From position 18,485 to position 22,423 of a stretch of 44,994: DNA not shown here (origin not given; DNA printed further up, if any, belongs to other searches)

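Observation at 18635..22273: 1212-aa protein built from about 38 copies of a 22-residue Ala/Val/Thr repeat: a candidate ultra-regular beta-solenoid fibre of no family I recognise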

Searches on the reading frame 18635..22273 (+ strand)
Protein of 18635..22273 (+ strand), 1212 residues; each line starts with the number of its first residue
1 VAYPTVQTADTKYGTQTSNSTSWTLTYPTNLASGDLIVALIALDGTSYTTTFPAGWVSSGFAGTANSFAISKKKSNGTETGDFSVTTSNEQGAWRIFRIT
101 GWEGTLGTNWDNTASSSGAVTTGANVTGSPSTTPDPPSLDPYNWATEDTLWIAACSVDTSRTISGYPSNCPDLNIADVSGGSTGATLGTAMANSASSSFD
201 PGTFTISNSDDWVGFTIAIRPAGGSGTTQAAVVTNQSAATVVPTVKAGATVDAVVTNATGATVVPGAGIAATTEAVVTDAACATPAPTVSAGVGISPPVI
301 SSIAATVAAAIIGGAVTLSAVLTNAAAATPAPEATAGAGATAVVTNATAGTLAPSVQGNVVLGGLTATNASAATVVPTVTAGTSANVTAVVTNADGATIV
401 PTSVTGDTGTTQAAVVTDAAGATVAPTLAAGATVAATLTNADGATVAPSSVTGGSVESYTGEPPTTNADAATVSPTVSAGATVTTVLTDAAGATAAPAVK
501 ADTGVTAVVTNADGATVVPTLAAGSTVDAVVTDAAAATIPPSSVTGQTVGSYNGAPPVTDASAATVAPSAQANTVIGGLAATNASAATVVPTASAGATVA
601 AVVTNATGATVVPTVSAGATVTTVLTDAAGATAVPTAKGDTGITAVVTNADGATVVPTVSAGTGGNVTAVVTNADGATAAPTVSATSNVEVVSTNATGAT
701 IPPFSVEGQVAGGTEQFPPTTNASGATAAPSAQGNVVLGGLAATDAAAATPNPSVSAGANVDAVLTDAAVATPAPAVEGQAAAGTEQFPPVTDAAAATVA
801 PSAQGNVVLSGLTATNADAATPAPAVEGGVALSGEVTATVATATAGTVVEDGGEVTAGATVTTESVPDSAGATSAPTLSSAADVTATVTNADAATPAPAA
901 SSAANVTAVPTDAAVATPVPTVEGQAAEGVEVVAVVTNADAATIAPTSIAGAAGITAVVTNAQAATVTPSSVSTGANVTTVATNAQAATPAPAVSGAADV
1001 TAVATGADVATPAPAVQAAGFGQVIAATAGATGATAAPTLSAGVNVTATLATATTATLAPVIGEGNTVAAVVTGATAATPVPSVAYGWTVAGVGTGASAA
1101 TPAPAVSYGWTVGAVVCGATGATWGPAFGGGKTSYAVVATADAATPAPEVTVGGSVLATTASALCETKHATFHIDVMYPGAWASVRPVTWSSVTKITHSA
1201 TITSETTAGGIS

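Call 6: search_protein_families(library=pfam, proteins=[window:18635-22273:+], max_evalue=0.1)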
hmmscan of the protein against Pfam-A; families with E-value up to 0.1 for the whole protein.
window:18635-22273:+ (1212 aa): 0 families

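Call 7: search_protein_families(library=phrogs, proteins=[window:18635-22273:+], max_evalue=0.1)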
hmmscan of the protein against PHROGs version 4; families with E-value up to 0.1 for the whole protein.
window:18635-22273:+ (1212 aa): 0 families

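Call 9: search_dna_similar(query=window:18635-22273:+, collection=phages, mode=protein, max_evalue=0.001, max_rows=30)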
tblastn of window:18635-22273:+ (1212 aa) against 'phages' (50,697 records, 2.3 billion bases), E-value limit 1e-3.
No match.

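Call 10: search_solved_structures(query=window:18635-22273:+, max_evalue=1, show_alignments=2)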
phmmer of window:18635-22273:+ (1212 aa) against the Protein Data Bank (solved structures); distinct sequences matched with E-value up to 1: 0.

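Call 11: find_homologous_proteins(query=window:18635-22273:+, max_evalue=0.001)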
Query window:18635-22273:+ (1212 aa): 13 proteins with E <= 0.001 among 8000 candidates.
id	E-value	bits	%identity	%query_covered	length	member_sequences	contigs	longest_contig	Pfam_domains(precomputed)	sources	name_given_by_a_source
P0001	2.0e-56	210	63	19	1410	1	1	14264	-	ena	-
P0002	8.6e-56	208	59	18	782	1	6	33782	-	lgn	-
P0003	4.6e-53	199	54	18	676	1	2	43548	-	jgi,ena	-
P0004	1.1e-50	191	51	20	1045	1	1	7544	-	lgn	-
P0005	4.5e-44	169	53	19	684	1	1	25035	-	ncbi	-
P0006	1.5e-41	161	49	18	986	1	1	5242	-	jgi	jgi:hypothetical protein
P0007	9.2e-34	135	51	18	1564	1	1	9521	-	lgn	-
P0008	2.3e-31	127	49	18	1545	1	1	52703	-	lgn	-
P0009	1.3e-20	91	38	20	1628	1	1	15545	-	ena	-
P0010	1.3e-18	85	37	18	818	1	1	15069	-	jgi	jgi:hypothetical protein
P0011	2.4e-16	77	32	25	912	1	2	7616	-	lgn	-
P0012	4.7e-12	63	30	18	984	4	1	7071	-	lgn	-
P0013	3.9e-5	40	31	7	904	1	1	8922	-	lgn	-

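Call 19: find_encoding_contigs(protein=P0005, flank=10000, max_places=2)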
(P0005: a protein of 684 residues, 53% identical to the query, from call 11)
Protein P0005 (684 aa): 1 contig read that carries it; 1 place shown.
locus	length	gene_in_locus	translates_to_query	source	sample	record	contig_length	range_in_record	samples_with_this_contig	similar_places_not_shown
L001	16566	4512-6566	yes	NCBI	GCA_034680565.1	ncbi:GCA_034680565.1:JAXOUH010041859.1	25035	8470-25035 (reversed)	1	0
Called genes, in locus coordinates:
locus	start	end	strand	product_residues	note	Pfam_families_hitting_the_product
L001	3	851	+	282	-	?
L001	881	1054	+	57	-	-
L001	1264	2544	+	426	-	PF25209:Phage_capsid_4 (weak)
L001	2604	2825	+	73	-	-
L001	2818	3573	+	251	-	PF13641:Glyco_tranf_2_3 (weak)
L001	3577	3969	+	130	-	PF23140:Gp80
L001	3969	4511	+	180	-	-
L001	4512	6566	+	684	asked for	-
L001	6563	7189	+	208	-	-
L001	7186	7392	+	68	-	-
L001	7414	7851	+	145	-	-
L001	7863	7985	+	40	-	-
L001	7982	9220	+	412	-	PF00534:Glycos_transf_1, PF13692:Glyco_trans_1_4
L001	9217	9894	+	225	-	PF00535:Glycos_transf_2 (weak)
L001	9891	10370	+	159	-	-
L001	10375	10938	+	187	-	-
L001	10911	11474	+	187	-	PF04989:RMNT_CmcI, PF13578:Methyltransf_24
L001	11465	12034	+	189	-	PF00535:Glycos_transf_2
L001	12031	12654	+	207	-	PF00535:Glycos_transf_2 (weak)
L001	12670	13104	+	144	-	-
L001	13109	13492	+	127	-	-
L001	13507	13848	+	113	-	-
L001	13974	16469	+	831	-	PF06791:TMP_2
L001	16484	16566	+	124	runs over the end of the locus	PF23140:Gp80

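Call 20: find_encoding_contigs(protein=P0002, flank=10000, max_places=2)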
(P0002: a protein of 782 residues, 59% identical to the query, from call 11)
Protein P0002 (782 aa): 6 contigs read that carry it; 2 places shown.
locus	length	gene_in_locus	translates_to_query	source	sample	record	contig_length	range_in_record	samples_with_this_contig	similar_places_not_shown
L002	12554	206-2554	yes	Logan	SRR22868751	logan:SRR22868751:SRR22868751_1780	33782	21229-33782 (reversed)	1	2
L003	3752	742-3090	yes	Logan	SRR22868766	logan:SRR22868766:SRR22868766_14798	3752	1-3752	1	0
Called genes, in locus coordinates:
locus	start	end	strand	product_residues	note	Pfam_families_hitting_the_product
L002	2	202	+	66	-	?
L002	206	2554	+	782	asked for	-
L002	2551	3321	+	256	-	-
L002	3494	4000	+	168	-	PF05069:Phage_tail_S (weak)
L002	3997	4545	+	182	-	-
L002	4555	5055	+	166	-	-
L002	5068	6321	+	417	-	PF18906:Phage_tube_2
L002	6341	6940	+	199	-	-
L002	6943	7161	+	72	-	-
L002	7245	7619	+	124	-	-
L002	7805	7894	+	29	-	-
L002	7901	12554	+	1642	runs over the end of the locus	PF10145:PhageMin_Tail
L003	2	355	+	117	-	?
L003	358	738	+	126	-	-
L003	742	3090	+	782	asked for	-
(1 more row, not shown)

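Call 21: find_encoding_contigs(protein=window:18635-22273:+, flank=10000, max_places=4)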
Protein window:18635-22273:+ (1212 aa): 2 contigs read that carry it; 2 places shown.
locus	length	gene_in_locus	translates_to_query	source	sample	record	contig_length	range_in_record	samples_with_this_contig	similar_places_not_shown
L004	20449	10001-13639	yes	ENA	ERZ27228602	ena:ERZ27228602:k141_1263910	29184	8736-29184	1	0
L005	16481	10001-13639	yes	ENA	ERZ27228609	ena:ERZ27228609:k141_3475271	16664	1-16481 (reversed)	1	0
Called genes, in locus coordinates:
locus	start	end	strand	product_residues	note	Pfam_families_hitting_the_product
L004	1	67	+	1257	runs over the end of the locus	-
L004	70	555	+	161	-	-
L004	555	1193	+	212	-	-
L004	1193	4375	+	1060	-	-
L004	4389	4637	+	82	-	-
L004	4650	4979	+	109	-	-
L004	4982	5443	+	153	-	-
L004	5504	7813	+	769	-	-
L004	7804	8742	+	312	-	-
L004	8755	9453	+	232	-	-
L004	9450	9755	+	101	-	-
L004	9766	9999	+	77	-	-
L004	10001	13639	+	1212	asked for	-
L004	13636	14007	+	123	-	-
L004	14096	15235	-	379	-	PF00589:Phage_integrase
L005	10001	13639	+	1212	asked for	-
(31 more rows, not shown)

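Call 22: find_encoding_contigs(protein=P0008, flank=10000, max_places=1)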
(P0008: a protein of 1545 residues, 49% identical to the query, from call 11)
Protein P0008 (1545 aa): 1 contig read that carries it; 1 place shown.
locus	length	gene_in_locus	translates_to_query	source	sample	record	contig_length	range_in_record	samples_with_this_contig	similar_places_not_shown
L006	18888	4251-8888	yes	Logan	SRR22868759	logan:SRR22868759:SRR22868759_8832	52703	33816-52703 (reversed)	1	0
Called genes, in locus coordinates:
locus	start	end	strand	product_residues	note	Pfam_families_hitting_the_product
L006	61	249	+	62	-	-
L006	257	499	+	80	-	-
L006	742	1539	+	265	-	PF13730:HTH_36, PF17948:DnaT (weak)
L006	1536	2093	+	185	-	-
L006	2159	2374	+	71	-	-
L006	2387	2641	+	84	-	-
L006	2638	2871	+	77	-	-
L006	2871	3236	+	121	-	-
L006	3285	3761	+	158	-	-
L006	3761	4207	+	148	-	-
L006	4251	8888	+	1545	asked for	-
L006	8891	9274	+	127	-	-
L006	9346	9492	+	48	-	-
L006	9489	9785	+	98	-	-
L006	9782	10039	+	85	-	-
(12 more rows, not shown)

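Call 23: find_encoding_contigs(protein=P0003, flank=10000, max_places=1)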
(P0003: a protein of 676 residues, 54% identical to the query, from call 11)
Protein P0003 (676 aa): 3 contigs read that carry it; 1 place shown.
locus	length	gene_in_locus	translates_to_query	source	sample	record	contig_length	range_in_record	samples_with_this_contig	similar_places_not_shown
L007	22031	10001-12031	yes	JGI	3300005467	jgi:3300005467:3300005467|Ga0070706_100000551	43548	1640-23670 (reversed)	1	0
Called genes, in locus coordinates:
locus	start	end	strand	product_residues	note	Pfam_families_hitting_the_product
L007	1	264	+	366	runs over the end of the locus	PF19347:DUF5925, PF00004:AAA (weak)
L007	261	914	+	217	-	PF00535:Glycos_transf_2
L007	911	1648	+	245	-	-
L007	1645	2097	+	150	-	PF01467:CTP_transf_like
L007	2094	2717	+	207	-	-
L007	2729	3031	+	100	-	-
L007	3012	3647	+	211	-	PF02511:Thy1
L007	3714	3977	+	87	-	-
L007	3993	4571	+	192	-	-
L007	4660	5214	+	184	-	PF00961:LAGLIDADG_1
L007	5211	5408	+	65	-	-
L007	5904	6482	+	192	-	PF08241:Methyltransf_11, PF13649:Methyltransf_25 (faint)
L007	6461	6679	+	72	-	-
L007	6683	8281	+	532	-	PF03452:Anp1 (weak), PF05148:Methyltransf_8 (weak), PF08241:Methyltransf_11, PF13649:Methyltransf_25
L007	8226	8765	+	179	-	-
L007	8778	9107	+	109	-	-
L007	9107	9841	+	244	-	-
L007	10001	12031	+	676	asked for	-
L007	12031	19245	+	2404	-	-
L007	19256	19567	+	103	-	-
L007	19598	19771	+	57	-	-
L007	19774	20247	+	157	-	-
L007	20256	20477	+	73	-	-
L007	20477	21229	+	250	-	PF00483:NTP_transferase, PF12804:NTP_transf_3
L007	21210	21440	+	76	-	-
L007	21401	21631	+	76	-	-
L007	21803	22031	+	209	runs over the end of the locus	-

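Call 24: find_encoding_contigs(protein=P0010, flank=10000, max_places=1)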
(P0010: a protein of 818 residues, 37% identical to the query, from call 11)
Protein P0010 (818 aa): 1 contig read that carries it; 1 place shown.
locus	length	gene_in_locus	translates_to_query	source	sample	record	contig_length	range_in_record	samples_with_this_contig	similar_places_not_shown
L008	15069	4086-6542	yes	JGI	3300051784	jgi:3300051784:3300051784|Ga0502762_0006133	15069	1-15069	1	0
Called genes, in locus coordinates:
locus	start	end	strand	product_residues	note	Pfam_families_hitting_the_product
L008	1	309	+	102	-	?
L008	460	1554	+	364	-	-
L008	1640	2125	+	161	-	-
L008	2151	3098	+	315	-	PF20911:GP7 (faint)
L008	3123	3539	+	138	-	-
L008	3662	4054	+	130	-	-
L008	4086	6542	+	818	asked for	-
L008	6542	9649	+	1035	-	PF13229:Beta_helix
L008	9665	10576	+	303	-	-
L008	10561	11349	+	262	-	PF01510:Amidase_2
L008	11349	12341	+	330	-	PF07484:Collar, PF21939:Gp10_C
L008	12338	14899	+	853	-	PF25788:Ig_Rha78A_N (weak)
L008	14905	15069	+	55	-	?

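Call 25: find_encoding_contigs(protein=P0009, flank=10000, max_places=1)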
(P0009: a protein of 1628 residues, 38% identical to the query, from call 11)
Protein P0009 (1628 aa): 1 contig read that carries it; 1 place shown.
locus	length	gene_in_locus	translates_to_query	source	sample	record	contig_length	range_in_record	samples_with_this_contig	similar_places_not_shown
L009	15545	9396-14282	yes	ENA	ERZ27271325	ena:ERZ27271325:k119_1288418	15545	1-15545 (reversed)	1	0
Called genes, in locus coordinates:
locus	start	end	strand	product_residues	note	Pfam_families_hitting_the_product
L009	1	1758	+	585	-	?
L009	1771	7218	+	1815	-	-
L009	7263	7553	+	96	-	-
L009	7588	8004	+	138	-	PF23140:Gp80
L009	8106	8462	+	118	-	-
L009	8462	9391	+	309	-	-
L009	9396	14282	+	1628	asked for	-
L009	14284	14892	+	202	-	-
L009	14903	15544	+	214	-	?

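Call 37: search_protein_families(library=ncbifam, proteins=[window:18635-22273:+], max_evalue=0.1)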
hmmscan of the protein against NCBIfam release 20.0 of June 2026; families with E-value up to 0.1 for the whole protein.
window:18635-22273:+ (1212 aa): 0 families

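Call 54: search_protein_families(library=phrogs, proteins=[L001:3577-3969:+, L001:3969-4511:+, L001:6563-7189:+, L002:2551-3321:+, L008:2151-3098:+, L008:3123-3539:+, L008:3662-4054:+, L009:8462-9391:+, L009:14284-14892:+, L007:9107-9841:+], max_evalue=0.001)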
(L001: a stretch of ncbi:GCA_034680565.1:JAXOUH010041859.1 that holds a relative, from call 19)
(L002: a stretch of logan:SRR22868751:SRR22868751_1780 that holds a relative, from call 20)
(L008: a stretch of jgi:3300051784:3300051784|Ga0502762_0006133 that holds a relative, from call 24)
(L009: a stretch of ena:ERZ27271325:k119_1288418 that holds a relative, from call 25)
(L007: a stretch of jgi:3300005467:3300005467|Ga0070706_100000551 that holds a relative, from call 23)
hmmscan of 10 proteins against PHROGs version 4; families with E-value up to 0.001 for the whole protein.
L001:3577-3969:+ (130 aa): 1 family
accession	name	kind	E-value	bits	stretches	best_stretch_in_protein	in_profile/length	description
phrog_240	-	head and packaging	7.6e-35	121.6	1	1-127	59-190/200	head protein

L001:3969-4511:+ (180 aa): 0 families

L001:6563-7189:+ (208 aa): 1 family
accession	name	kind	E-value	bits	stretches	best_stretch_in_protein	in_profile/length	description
phrog_5938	-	connector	2.6e-05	25.4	1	100-192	10-95/111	head-tail connector protein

L002:2551-3321:+ (256 aa): 0 families

L008:2151-3098:+ (315 aa): 2 families
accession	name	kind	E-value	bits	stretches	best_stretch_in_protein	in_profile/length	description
phrog_212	-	head and packaging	1e-57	196.8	1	5-315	5-296/301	major head protein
phrog_31318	-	unknown function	1.5e-08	35.5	1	177-314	16-146/147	-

L008:3123-3539:+ (138 aa): 1 family
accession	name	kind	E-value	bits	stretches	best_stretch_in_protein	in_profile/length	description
phrog_5707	-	unknown function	4.4e-05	24.4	1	23-117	16-117/134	-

L008:3662-4054:+ (130 aa): 2 families
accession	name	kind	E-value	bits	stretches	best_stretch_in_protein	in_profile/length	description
phrog_644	-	unknown function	3.8e-34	119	1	1-130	4-144/174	-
phrog_26662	-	unknown function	4.1e-05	24.6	1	47-119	69-139/151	-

L009:8462-9391:+ (309 aa): 0 families

L009:14284-14892:+ (202 aa): 0 families

L007:9107-9841:+ (244 aa): 0 families

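Call 55: search_protein_families(library=pfam, proteins=[L001:3577-3969:+, L001:3969-4511:+, L001:6563-7189:+, L002:2551-3321:+, L008:2151-3098:+, L008:3123-3539:+, L008:3662-4054:+, L009:8462-9391:+, L009:14284-14892:+, L007:9107-9841:+], max_evalue=0.01)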
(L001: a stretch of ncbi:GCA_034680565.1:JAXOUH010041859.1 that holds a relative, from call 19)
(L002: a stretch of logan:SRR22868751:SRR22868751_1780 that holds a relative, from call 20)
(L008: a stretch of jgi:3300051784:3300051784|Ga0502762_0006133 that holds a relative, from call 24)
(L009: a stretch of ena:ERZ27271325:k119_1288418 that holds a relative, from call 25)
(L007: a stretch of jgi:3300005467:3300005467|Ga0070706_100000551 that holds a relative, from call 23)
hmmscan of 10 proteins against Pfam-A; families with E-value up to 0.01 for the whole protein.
L001:3577-3969:+ (130 aa): 1 family
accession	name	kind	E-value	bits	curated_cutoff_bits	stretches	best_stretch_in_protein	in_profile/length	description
PF23140.1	Gp80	-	2.8e-34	118.6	27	1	5-123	2-127/128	Podophage GP4 fiber I protein gp80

L001:3969-4511:+ (180 aa): 0 families

L001:6563-7189:+ (208 aa): 0 families

L002:2551-3321:+ (256 aa): 0 families

L008:2151-3098:+ (315 aa): 2 families
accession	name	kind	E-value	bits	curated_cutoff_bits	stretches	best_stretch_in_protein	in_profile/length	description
PF20911.3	GP7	-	1.6e-07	31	27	1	22-137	8-126/313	Major capsid protein GP7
PF05065.19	Phage_capsid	-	0.00075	19.4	24.2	1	111-219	101-209/280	Phage capsid family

L008:3123-3539:+ (138 aa): 0 families

L008:3662-4054:+ (130 aa): 0 families

L009:8462-9391:+ (309 aa): 0 families

L009:14284-14892:+ (202 aa): 0 families

L007:9107-9841:+ (244 aa): 0 families
